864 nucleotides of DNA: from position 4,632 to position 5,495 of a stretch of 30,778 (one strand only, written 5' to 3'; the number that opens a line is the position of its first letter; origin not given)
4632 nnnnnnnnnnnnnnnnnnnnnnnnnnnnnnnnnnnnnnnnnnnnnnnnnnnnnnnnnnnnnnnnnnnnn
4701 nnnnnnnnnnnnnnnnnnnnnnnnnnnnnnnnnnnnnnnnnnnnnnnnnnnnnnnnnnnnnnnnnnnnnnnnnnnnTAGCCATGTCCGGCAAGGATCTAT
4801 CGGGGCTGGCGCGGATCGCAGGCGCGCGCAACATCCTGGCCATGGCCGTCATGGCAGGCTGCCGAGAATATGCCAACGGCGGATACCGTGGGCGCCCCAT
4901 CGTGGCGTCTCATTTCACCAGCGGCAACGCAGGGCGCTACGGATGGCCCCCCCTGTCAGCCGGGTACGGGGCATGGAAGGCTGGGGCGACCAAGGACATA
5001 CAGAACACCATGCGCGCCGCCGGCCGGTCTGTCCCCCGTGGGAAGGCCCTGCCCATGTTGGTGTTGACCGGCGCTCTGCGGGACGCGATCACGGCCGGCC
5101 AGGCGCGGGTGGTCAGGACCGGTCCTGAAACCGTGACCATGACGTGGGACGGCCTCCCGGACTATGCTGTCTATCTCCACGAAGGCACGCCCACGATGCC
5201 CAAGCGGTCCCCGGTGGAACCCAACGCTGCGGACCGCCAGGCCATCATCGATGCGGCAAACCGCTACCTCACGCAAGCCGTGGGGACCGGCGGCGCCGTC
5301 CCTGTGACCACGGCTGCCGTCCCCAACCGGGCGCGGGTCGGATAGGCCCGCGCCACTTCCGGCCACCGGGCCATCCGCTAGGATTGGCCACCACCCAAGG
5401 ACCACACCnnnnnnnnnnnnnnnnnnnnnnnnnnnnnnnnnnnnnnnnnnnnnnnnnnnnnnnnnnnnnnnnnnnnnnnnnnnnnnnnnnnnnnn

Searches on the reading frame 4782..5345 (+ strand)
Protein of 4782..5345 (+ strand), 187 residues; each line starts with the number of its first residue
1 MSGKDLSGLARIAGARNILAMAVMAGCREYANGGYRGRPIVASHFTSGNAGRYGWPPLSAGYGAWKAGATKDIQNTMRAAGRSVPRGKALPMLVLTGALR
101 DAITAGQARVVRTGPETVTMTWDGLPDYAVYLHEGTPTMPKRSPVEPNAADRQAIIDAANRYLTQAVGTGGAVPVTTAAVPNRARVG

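Call 33: search_protein_families(library=phrogs, proteins=[window:4782-5345:+], max_evalue=0.001)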
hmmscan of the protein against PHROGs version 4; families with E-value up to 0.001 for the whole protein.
window:4782-5345:+ (187 aa): 2 families
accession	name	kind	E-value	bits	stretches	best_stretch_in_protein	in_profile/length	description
phrog_26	-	connector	1.1e-11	45.7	1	54-172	135-235/321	tail completion or Neck1 protein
phrog_5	-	connector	6.5e-05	23.9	1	71-166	113-212/239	tail completion or Neck1 protein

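Call 70: search_protein_families(library=pfam, proteins=[window:4782-5345:+], max_evalue=0.01)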
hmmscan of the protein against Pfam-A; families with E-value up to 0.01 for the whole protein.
window:4782-5345:+ (187 aa): 0 families
